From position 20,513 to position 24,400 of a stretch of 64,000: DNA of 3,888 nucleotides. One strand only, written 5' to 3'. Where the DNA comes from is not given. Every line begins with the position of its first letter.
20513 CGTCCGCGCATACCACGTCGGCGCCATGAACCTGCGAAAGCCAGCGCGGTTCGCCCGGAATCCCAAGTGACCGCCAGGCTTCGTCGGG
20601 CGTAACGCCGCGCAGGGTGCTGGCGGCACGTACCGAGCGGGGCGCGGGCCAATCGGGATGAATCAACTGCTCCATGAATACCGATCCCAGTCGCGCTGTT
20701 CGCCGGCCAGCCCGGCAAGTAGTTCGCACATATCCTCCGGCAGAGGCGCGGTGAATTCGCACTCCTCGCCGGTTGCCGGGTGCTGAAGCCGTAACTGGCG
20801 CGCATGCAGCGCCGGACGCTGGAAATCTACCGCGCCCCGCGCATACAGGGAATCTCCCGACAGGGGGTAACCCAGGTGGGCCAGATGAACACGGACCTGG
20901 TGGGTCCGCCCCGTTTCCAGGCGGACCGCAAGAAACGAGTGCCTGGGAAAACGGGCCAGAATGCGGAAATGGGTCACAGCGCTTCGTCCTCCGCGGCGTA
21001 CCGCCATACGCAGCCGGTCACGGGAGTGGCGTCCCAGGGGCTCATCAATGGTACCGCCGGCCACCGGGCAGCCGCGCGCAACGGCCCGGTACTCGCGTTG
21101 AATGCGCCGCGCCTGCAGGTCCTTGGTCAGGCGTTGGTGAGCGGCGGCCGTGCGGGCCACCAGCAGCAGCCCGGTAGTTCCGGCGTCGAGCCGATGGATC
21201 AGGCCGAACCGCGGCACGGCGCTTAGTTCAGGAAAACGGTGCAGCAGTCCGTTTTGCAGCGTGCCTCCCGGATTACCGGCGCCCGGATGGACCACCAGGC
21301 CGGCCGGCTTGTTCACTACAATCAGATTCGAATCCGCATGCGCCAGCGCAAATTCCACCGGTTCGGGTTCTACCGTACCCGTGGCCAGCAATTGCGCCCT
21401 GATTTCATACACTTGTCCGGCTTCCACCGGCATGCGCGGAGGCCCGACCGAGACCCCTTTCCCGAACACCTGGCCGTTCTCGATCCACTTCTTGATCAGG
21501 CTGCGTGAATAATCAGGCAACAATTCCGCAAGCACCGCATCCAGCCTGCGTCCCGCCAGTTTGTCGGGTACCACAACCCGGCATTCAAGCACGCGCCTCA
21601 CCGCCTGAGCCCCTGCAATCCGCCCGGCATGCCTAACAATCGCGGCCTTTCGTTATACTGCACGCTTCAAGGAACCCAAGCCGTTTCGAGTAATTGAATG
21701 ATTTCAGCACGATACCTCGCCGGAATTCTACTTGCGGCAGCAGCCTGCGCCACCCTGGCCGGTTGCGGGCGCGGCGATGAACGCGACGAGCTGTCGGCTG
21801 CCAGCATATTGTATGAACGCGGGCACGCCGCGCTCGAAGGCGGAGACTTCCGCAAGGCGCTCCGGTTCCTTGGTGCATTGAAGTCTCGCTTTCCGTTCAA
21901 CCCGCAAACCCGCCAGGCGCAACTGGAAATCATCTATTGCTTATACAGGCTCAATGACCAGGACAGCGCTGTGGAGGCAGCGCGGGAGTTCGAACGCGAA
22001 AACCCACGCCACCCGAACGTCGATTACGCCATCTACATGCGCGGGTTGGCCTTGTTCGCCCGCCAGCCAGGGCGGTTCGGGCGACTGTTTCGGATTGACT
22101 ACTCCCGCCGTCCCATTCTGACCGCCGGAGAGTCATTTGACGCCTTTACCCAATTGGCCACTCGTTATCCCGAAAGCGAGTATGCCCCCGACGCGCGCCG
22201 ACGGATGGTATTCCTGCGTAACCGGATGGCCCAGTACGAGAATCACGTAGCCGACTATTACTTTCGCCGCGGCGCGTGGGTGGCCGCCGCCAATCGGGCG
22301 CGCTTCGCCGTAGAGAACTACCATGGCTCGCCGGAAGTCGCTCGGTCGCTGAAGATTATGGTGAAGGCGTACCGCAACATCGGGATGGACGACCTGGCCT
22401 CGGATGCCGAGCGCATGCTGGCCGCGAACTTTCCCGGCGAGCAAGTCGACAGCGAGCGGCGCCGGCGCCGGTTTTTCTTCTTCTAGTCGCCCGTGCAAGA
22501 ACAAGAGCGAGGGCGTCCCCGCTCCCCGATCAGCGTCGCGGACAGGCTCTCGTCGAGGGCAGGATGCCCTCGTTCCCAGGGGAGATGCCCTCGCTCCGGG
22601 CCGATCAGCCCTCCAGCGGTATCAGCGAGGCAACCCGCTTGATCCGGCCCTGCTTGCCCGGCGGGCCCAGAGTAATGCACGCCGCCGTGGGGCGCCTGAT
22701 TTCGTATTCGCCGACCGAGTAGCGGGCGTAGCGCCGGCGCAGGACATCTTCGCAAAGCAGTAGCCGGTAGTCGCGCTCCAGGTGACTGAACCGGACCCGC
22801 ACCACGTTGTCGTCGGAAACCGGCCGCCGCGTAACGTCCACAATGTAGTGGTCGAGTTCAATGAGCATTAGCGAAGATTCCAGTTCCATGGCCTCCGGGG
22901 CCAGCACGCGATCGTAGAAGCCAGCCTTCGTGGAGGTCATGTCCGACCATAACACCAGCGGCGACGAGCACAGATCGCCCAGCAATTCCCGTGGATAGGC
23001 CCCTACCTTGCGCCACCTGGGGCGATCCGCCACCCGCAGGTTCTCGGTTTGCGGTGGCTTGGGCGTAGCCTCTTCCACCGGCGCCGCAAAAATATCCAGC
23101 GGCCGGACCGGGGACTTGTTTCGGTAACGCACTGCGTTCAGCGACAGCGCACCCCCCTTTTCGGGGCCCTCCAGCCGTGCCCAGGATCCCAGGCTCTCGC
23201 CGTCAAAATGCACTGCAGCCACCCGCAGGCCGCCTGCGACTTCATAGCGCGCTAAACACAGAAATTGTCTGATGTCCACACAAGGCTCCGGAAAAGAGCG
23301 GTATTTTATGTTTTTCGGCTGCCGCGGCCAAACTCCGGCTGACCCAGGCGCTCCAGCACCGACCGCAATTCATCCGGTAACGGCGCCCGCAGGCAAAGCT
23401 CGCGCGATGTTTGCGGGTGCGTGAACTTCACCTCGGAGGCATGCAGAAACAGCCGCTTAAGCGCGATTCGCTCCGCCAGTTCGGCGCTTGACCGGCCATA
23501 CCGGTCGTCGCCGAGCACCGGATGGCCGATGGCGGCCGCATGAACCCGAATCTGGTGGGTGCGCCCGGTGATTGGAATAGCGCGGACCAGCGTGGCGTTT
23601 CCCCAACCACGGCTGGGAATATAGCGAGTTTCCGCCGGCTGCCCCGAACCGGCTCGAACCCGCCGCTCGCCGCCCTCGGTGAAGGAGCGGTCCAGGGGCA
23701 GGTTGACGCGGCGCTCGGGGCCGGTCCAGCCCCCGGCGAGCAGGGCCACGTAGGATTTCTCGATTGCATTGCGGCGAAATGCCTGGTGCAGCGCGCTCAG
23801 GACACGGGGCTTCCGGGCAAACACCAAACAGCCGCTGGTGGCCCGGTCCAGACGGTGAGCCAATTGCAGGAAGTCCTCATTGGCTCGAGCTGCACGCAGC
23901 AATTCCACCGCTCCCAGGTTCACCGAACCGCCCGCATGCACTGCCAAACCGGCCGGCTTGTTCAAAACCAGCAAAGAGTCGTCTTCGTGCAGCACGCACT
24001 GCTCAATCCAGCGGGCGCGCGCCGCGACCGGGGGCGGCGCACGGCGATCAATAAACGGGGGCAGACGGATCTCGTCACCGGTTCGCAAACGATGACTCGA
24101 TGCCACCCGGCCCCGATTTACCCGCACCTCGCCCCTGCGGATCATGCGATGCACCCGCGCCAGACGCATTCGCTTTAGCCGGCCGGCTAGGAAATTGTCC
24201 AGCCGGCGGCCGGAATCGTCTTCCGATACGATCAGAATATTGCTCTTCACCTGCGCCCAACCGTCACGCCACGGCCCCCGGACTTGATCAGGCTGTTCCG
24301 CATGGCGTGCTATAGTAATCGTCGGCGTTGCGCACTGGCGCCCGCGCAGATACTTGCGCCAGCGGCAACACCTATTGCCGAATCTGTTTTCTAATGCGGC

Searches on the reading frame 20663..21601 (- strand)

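Call 62: search_protein_families(library=ncbifam, proteins=[window:20663-21601:-], max_evalue=1e-15)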
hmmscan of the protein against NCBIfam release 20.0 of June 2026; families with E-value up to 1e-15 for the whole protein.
window:20663-21601:- (312 aa): 6 families
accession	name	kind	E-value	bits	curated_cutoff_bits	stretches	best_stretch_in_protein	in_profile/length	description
NF008385.0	PRK11180.1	equivalog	6e-98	328.2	351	1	5-301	5-315/325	23S rRNA pseudouridine(1911/1915/1917) synthase RluD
TIGR00005.1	rluA_subfam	subfamily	4.1e-84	282.4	192.7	1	15-296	3-295/298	RluA family pseudouridine synthase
NF008249.0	PRK11025.1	equivalog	3.3e-31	108.3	378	1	13-298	15-313/317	23S rRNA pseudouridine(955/2504/2580) synthase RluC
NF008321.0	PRK11112.1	equivalog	3.8e-26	91.9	328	1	88-296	6-232/257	tRNA pseudouridine(65) synthase TruC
NF007543.0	PRK10158.1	equivalog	4.3e-24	85.4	286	1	86-286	16-216/219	bifunctional tRNA pseudouridine(32) synthase/23S rRNA pseudouridine(746) synthase RluA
TIGR01621.1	RluA-like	hypoth_equivalog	3.8e-23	81.8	222.3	1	88-274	6-185/217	TIGR01621 family pseudouridine synthase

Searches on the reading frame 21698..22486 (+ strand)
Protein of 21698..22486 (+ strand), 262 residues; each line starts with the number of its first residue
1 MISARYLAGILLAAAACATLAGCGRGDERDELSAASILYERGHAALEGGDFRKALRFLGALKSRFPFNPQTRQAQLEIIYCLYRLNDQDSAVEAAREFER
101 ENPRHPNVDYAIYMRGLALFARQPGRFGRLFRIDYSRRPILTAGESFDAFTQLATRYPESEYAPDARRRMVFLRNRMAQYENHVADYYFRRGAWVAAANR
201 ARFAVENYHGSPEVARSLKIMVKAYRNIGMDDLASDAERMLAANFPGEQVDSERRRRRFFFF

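Call 62: search_protein_families(library=ncbifam, proteins=[window:21698-22486:+], max_evalue=1e-15)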
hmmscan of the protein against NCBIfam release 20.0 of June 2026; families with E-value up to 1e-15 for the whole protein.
window:21698-22486:+ (262 aa): 2 families
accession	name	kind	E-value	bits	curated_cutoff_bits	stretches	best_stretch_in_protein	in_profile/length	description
TIGR03302.1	OM_YfiO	subfamily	1.8e-71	240.4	81.4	1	10-249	4-237/239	outer membrane protein assembly factor BamD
NF008119.0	PRK10866.1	equivalog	2e-54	184.8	363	1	11-244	8-241/243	outer membrane protein assembly factor BamD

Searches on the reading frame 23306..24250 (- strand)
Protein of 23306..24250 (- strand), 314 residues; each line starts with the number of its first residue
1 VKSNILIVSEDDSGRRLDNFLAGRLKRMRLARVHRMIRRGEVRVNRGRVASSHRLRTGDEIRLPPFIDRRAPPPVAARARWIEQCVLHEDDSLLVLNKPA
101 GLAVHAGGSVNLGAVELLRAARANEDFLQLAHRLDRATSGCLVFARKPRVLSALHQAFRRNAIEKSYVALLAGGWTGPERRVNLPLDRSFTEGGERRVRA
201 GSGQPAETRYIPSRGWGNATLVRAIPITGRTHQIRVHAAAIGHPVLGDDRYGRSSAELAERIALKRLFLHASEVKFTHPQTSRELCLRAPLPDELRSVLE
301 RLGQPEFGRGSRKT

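Call 62: search_protein_families(library=ncbifam, proteins=[window:23306-24250:-], max_evalue=1e-15)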
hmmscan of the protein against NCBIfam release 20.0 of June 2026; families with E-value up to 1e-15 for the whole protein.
window:23306-24250:- (314 aa): 6 families
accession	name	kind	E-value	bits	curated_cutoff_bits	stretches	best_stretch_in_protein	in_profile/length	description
NF008249.0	PRK11025.1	equivalog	1.4e-86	290.2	378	1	4-303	9-314/317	23S rRNA pseudouridine(955/2504/2580) synthase RluC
TIGR00005.1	rluA_subfam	subfamily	1.3e-70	238.1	192.7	1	11-302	2-297/298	RluA family pseudouridine synthase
NF008385.0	PRK11180.1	equivalog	5.7e-34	117.9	351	1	7-302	10-312/325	23S rRNA pseudouridine(1911/1915/1917) synthase RluD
NF008321.0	PRK11112.1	equivalog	2.5e-32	112.2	328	1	86-303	4-235/257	tRNA pseudouridine(65) synthase TruC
NF007543.0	PRK10158.1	equivalog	3.4e-29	102.1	286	1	85-290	15-216/219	bifunctional tRNA pseudouridine(32) synthase/23S rRNA pseudouridine(746) synthase RluA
TIGR01621.1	RluA-like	hypoth_equivalog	5.3e-22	78.1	222.3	1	86-280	4-187/217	TIGR01621 family pseudouridine synthase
